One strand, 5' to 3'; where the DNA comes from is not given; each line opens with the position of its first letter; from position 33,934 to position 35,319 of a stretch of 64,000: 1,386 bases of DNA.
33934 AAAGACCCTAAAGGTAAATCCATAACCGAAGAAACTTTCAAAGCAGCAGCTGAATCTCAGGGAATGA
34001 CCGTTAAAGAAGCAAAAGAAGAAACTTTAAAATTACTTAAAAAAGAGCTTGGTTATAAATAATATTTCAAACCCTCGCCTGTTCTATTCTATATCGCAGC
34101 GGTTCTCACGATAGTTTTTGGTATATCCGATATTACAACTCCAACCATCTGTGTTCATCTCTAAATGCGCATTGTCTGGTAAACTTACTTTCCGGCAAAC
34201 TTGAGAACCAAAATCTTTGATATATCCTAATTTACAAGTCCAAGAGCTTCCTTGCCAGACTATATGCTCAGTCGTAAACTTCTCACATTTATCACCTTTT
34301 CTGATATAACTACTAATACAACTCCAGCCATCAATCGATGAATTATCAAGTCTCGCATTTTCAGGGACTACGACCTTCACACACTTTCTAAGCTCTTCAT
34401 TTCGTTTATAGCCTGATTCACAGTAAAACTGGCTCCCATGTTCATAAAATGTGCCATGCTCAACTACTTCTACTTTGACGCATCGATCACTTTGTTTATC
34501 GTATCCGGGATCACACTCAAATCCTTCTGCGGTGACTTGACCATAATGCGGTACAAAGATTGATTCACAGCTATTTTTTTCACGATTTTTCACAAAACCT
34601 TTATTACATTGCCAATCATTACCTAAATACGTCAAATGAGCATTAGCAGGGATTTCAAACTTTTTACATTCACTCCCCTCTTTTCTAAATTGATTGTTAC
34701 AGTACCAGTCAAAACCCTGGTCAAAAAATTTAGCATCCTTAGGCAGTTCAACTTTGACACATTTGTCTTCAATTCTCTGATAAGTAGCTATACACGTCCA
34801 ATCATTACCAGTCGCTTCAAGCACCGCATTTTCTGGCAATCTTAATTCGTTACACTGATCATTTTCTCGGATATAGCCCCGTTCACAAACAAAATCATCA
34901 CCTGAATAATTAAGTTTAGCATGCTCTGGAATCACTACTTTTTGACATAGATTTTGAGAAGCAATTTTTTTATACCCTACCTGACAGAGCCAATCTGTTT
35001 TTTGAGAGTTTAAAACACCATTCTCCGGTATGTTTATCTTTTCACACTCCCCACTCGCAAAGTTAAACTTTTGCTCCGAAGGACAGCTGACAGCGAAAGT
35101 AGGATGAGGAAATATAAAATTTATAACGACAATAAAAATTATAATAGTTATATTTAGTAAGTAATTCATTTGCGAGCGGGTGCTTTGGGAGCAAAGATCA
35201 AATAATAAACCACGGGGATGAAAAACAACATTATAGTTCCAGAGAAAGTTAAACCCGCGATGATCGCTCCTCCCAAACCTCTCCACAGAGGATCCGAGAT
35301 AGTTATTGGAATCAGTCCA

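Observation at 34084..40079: MFP-RND efflux operon translationally coupled to a secreted Cys-rich repeat protein in place of an outer-membrane factor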

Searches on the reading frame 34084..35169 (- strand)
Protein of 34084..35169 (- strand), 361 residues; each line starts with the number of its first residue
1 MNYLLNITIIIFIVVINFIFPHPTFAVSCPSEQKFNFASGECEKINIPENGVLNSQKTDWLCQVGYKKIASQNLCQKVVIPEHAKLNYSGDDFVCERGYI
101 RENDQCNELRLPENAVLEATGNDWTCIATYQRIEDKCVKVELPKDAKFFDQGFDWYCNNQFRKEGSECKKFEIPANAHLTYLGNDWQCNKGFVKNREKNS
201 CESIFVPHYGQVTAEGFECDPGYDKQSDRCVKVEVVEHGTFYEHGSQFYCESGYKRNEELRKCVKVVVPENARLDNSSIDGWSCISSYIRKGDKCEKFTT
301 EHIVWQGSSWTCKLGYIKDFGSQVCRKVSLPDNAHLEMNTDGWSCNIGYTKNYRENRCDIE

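Call 4: search_protein_families(library=pfam, proteins=[window:34084-35169:-], max_evalue=0.1)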
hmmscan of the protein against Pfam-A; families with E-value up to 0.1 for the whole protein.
window:34084-35169:- (361 aa): 1 family
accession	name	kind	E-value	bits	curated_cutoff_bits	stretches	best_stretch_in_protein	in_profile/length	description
PF12946.13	EGF_MSP1_1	-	5.4e-11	42.8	27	1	136-168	1-36/37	MSP1 EGF domain 1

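Call 5: search_protein_families(library=ncbifam, proteins=[window:34084-35169:-], max_evalue=0.1)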
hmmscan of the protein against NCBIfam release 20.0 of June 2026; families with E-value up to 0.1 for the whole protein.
window:34084-35169:- (361 aa): 0 families

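Call 9: find_homologous_proteins(query=window:34087-35169:-, max_evalue=0.001)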
Query window:34087-35169:- (361 aa): 31 proteins with E <= 0.001 among 408 candidates.
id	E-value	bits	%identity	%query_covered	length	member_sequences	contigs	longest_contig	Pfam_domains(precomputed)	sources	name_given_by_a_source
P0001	6.6e-221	751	87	99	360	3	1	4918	PF12946.14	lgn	-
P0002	5.3e-217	738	84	99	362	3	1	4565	PF12946.14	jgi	jgi:hypothetical protein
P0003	6.3e-201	685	78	98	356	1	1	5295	PF12946.14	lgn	-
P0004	3.0e-197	673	77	99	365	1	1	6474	PF12946.14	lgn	-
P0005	6.4e-197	672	77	94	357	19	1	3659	PF12946.14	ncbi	-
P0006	9.0e-188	642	71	99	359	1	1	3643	PF12946.14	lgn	-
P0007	1.5e-187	641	75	94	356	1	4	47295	PF12946.14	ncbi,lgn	-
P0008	1.8e-153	529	60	99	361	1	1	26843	PF12946.14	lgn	-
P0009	7.5e-100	353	51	83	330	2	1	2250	PF12946.14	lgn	-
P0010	8.8e-100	352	52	83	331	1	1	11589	PF12946.14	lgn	-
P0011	5.4e-98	346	52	83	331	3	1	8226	PF12946.14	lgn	-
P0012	1.0e-96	342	53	77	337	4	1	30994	PF12946.14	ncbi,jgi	jgi:hypothetical protein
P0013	4.2e-93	330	46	85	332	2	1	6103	PF12946.14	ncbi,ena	-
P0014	1.2e-92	329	48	85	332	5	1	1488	PF12946.14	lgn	-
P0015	5.8e-90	320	50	79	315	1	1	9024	PF12946.14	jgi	jgi:hypothetical protein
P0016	4.1e-88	314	50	77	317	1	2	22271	PF12946.14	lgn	-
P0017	1.2e-87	312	47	84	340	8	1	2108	PF12946.14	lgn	-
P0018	5.9e-87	310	47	78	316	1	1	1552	PF12946.14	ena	-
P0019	2.0e-86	308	48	78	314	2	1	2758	PF12946.14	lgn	-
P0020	2.2e-85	305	49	77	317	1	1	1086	PF12946.14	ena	-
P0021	4.7e-85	304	46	83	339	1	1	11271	PF12946.14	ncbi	-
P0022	2.9e-72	262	39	90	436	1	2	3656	PF12946.14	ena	-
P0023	2.8e-67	245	41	80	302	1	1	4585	PF12946.14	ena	-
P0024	2.2e-62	229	49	55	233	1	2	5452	PF12946.14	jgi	jgi:hypothetical protein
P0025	4.4e-58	215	47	55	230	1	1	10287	PF12946.14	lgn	-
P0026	6.7e-35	139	40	48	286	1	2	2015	PF12946.14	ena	-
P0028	2.4e-33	134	33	60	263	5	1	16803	PF12946.14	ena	-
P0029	1.6e-31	128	32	60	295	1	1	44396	-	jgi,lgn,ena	-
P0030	6.6e-27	112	25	72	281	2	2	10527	-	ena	-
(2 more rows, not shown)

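Call 10: find_encoding_contigs(protein=P0007, flank=8000, max_places=2)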
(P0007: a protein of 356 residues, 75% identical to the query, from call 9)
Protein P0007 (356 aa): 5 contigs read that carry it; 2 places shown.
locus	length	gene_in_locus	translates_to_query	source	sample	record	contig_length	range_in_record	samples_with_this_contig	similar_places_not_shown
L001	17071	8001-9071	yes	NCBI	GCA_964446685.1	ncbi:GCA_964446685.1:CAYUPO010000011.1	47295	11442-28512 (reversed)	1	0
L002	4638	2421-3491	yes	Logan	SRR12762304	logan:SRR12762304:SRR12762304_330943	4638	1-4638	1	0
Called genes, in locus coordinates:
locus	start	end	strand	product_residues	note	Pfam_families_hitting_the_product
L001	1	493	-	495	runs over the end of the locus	PF02874:ATP-synt_ab_N, PF00006:ATP-synt_ab, PF00306:ATP-synt_ab_C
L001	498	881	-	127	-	PF00213:OSCP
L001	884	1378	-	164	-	PF00430:ATP-synt_B, PF05405:Mt_ATP-synt_B (weak)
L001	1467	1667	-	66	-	PF00137:ATP-synt_C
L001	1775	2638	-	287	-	PF00119:ATP-synt_A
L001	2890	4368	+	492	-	PF25973:BSH_CzcB (faint), PF25984:BSH_YknX (faint), PF25975:CzcB_C (weak), PF25989:YknX_C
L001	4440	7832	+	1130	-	PF00873:ACR_tran, PF02355:SecD_SecF_C (faint), PF00873:ACR_tran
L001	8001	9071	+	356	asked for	PF12946:EGF_MSP1_1 (faint)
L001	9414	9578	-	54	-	-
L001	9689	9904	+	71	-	PF04070:DUF378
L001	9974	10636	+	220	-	PF16655:PhoD_N (weak), PF00041:fn3 (weak), PF16656:Pur_ac_phosph_N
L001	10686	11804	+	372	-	PF00579:tRNA-synt_1b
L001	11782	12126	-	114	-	-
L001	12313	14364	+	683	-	PF17191:RecG_wedge, PF01336:tRNA_anti-codon, PF00270:DEAD, PF04851:ResIII, PF22590:Cas3-like_C_2 (faint), PF00271:Helicase_C, PF19833:RecG_dom3_C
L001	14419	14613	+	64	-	PF01783:Ribosomal_L32p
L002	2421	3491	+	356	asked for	PF12946:EGF_MSP1_1 (faint)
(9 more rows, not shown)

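Call 11: find_encoding_contigs(protein=P0008, flank=8000, max_places=2)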
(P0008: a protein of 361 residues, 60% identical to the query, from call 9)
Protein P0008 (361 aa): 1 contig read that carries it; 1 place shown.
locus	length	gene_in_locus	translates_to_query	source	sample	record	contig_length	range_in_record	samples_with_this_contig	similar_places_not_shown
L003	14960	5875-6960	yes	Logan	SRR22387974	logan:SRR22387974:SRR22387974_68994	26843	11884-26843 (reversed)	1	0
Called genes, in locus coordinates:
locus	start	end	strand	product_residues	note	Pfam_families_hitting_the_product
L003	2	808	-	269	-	?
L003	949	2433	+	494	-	PF25973:BSH_CzcB (faint), PF25989:YknX_C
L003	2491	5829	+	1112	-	PF00873:ACR_tran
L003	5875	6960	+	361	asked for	PF12946:EGF_MSP1_1 (faint)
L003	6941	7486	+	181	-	-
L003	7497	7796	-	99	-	-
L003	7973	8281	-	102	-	-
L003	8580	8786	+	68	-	PF04070:DUF378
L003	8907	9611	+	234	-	-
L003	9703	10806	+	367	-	PF00579:tRNA-synt_1b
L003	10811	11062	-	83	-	-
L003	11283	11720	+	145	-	-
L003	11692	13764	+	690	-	PF17191:RecG_wedge, PF01336:tRNA_anti-codon, PF00270:DEAD, PF04851:ResIII, PF00271:Helicase_C, PF22590:Cas3-like_C_2 (faint), PF19833:RecG_dom3_C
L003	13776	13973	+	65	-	PF01783:Ribosomal_L32p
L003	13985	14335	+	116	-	-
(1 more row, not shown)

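Call 12: find_encoding_contigs(protein=P0012, flank=8000, max_places=2)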
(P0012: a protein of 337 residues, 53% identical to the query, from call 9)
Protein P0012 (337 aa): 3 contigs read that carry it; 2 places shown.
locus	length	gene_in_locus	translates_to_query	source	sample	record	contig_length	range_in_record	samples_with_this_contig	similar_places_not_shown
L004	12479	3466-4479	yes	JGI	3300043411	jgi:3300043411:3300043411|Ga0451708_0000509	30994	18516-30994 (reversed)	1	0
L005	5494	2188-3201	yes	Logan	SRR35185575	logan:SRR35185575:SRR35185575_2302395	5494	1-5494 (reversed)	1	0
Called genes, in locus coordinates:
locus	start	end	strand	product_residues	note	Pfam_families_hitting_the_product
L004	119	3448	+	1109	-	PF00873:ACR_tran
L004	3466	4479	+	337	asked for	PF12946:EGF_MSP1_1 (faint)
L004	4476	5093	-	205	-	-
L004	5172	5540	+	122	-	PF00903:Glyoxalase, PF18029:Glyoxalase_6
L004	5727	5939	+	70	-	PF04070:DUF378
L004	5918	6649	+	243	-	-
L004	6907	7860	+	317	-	PF01207:Dus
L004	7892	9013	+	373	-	-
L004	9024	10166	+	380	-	PF00579:tRNA-synt_1b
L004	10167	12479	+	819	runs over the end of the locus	-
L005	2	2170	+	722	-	?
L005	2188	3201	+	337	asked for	PF12946:EGF_MSP1_1 (faint)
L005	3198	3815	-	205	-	-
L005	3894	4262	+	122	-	PF00903:Glyoxalase, PF18029:Glyoxalase_6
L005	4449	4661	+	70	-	PF04070:DUF378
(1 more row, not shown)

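Call 13: find_encoding_contigs(protein=P0016, flank=8000, max_places=2)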
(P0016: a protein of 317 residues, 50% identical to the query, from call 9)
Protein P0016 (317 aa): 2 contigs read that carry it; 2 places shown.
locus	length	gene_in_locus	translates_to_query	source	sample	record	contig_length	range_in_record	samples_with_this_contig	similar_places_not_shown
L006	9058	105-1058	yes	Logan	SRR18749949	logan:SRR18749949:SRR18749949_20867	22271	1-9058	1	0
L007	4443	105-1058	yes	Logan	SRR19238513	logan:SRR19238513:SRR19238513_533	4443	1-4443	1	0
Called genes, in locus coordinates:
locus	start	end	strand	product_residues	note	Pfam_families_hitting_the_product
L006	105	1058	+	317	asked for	PF12946:EGF_MSP1_1 (faint)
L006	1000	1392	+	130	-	-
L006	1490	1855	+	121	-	PF00903:Glyoxalase, PF18029:Glyoxalase_6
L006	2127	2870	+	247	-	-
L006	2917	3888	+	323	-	PF01207:Dus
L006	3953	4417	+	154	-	PF20803:PaaX_M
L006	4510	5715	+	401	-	PF00579:tRNA-synt_1b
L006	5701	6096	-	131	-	-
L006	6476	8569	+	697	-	PF17191:RecG_wedge, PF01336:tRNA_anti-codon, PF00270:DEAD, PF04851:ResIII, PF22590:Cas3-like_C_2 (faint), PF00271:Helicase_C, PF19833:RecG_dom3_C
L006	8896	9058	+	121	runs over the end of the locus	PF01029:NusB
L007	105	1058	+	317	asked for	PF12946:EGF_MSP1_1 (faint)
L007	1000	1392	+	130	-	-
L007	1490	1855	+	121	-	PF00903:Glyoxalase, PF18029:Glyoxalase_6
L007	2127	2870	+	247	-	-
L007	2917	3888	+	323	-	PF01207:Dus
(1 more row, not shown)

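Call 14: find_encoding_contigs(protein=P0029, flank=8000, max_places=2)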
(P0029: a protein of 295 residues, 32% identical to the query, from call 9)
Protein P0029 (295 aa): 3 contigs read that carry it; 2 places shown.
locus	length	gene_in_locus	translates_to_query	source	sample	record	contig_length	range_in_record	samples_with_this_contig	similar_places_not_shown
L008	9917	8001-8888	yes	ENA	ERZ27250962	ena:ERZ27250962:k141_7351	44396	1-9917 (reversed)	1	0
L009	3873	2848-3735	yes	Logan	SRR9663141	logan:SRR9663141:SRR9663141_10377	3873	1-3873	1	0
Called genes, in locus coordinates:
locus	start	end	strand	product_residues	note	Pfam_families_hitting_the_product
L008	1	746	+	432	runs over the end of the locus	-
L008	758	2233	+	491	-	PF07219:HemY_N, PF14559:TPR_19 (faint)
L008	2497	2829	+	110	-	PF03721:UDPG_MGDP_dh_N, PF00984:UDPG_MGDP_dh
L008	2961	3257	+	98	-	PF03720:UDPG_MGDP_dh_C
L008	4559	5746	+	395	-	PF00266:Aminotran_5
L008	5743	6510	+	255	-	PF01066:CDP-OH_P_transf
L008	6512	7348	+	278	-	PF00483:NTP_transferase, PF12804:NTP_transf_3, PF20202:DUF6564 (weak)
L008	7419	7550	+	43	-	-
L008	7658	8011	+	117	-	-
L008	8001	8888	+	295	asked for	-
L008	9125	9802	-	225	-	-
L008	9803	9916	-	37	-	?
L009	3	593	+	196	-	?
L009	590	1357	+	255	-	PF01066:CDP-OH_P_transf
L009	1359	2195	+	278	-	PF00483:NTP_transferase, PF12804:NTP_transf_3, PF20202:DUF6564 (weak)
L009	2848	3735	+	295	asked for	-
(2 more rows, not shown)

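Call 15: find_encoding_contigs(protein=P0028, flank=8000, max_places=2)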
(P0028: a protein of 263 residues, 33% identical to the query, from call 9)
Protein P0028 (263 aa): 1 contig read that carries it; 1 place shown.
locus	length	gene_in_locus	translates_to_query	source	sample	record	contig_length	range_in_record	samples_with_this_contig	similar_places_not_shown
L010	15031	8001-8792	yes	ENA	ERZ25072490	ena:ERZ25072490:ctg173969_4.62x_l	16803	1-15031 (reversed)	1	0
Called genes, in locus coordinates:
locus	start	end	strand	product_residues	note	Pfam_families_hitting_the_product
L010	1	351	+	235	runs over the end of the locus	-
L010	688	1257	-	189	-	-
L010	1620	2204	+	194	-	PF13403:Hint_2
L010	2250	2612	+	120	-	-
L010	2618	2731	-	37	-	-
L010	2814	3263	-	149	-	-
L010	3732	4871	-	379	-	PF01594:AI-2E_transport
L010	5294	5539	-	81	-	-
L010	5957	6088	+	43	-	-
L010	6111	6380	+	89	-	-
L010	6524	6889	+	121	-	-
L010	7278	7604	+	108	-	-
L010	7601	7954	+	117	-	-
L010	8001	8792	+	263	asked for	PF12946:EGF_MSP1_1 (faint)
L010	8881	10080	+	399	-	PF17396:DUF1611_N, PF07755:DUF1611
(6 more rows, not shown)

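Call 16: find_encoding_contigs(protein=P0030, flank=8000, max_places=2)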
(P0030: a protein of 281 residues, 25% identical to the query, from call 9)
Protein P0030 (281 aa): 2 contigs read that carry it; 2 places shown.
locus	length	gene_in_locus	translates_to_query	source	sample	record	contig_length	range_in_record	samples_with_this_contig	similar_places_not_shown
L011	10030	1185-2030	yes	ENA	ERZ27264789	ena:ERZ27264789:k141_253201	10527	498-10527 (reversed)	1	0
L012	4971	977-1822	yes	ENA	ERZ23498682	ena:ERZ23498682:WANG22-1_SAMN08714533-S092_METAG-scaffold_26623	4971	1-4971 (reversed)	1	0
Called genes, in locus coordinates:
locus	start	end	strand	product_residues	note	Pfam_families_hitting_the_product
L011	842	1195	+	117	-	-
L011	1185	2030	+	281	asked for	-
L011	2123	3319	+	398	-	PF17396:DUF1611_N, PF07755:DUF1611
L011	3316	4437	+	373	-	PF01168:Ala_racemase_N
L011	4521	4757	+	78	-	-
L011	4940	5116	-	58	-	-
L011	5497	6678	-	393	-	PF00083:Sugar_tr, PF06779:MFS_4, PF07690:MFS_1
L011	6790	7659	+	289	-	PF00126:HTH_1, PF03466:LysR_substrate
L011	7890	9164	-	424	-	PF01471:PG_binding_1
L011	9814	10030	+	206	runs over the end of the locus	-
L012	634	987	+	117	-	-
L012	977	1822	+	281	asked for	-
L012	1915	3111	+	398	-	PF17396:DUF1611_N, PF07755:DUF1611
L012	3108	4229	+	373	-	PF01168:Ala_racemase_N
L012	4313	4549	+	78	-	-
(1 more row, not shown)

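Call 17: find_encoding_contigs(protein=P0021, flank=8000, max_places=2)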
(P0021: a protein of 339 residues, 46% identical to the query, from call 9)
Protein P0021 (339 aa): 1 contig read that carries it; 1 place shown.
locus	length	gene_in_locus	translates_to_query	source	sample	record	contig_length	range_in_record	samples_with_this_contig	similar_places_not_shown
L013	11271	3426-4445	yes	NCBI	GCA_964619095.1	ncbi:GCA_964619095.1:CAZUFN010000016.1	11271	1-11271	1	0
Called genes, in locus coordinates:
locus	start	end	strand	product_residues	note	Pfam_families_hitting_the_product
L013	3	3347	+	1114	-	?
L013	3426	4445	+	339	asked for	PF12946:EGF_MSP1_1 (faint)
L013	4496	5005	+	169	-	PF02675:AdoMet_dc (weak)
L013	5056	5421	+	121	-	PF00903:Glyoxalase, PF12681:Glyoxalase_2 (faint), PF18029:Glyoxalase_6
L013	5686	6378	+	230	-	-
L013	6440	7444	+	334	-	PF01207:Dus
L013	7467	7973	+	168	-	PF20803:PaaX_M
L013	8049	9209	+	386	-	PF00579:tRNA-synt_1b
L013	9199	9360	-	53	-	-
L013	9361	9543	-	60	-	-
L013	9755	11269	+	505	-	?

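Call 26: search_solved_structures(query=window:34087-35169:-, max_evalue=1, show_alignments=2)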
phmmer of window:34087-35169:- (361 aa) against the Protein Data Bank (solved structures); distinct sequences matched with E-value up to 1: 0.

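Call 33: predict_structure(alignment_id=A1)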
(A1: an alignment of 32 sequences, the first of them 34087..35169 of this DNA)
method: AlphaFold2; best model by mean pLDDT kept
length: 361 residues; sequences in the alignment: 32
mean_pLDDT: 86.7   pTM: 0.41
mean pLDDT of the five models: 86.7, 86.5, 86.3, 86.0, 84.7
residues with pLDDT >= 90: 140; 70-90: 206; 50-70: 15; < 50: 0
segments of 3 or more residues with pLDDT < 50: none
pLDDT, mean of each block of 10 residues (from residue 1): 73 78 71 80 86 85 90 91 91 92 93 89 88 91 88 85 90 90 85 86 87 84 92 92 91 88 91 87 88 86 81 85 83 89 91 87 67
secondary structure, 60 per line:
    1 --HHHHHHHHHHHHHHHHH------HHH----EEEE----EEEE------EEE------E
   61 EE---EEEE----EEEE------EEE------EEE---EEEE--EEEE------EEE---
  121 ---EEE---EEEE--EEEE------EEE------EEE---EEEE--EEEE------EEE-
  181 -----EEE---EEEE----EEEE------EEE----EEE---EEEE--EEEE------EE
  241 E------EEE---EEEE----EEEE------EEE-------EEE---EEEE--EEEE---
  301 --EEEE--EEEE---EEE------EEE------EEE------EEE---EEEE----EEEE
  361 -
elements in order: H3-19 E33-36 E41-44 E51-53 E60-62 E66-69 E74-77 E84-86 E93-95 E99-102 E105-108 E115-117 E124-126 E130-133 E136-139 E146-148 E155-157 E161-164 E167-170 E177-179 E186-188 E192-195 E200-203 E210-212 E217-219 E223-226 E229-232 E239-241 E248-250 E254-257 E262-265 E272-274 E282-284 E288-291 E294-297 E303-306 E309-312 E316-318 E325-327 E334-336 E343-345 E349-352 E357-360

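Call 37: fold_search(model_id=the predicted structure, library=pdb)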
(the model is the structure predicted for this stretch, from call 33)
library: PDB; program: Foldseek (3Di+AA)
matches with E <= 10: 456; with E <= 0.001: 1
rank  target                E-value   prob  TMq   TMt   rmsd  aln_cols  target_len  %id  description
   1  9oz8_C                2.2e-04  0.72  0.11  0.06  46.7       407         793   11  Cryo-EM structure of chicken NEL dimer bound with one human NICOL. (released 2026-02-25)
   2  6pog_B                1.1e-03  0.87  0.14  0.17  28.2       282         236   16  Crystal structure of the NELL2 EGF1-6-Robo3 FN1 complex (released 2020-05-06)
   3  4xbm_B                3.3e-03  0.54  0.11  0.10  26.7       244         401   16  X-ray crystal structure of Notch ligand Delta-like 1 (released 2015-03-11)
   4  1z1y_A                3.6e-03  0.75  0.09  0.16  20.5       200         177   18  Crystal structure of Methylated Pvs25, an ookinete protein from Plasmodium vivax (released 2005-12-06)
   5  8e1z_B                4.9e-03  0.57  0.09  0.16  19.8       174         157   16  Crystal structure of Plasmodium falciparum ookinete surface antigen Pfs28 (released 2022-11-30)
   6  1z1y_B                7.8e-03  0.51  0.09  0.16  21.2       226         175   17  Crystal structure of Methylated Pvs25, an ookinete protein from Plasmodium vivax (released 2005-12-06)
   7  1ojv_A                9.6e-03  0.14  0.08  0.09  34.2       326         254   13  Decay accelerating factor (CD55): the structure of an intact human complement regulator. (released 2004-01-07)
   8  6b08_A                1.0e-02  0.63  0.10  0.17  21.1       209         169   15  Crystal structure of Pfs25 in complex with the transmission blocking antibody 1276 (released 2017-11-15)
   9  9qaw_B                1.1e-02  0.33  0.14  0.03  36.1       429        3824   11  CryoEM structure of the human LRP2 receptor ectodomain in complex with LRPAP1 (released 2026-03-11)
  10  8ezl_A                1.1e-02  0.66  0.10  0.17  19.0       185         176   14  Pfs25 in complex with transmission-reducing antibody AS01-50 (released 2023-08-16)
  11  7fh1_A                1.3e-02  0.90  0.17  0.09  11.8       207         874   18  Structure of the human Meckelin (released 2021-12-01)
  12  7do4_B                1.4e-02  0.13  0.09  0.10  27.7       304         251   15  Crystal structure of CD97-CD55 complex (released 2021-09-22)
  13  6phf_E                1.4e-02  0.51  0.10  0.17  21.2       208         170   16  Pfs25 in complex with the human transmission blocking antibody 2587 (released 2019-10-02)
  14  7n95_A                1.6e-02  0.16  0.11  0.04  33.9       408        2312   12  state 1 of TcdB and FZD2 at pH5 (released 2022-03-02)
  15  8em4_A                1.9e-02  0.16  0.11  0.03  38.1       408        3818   12  Cryo-EM structure of LRP2 at pH 7.5 (released 2023-02-08)
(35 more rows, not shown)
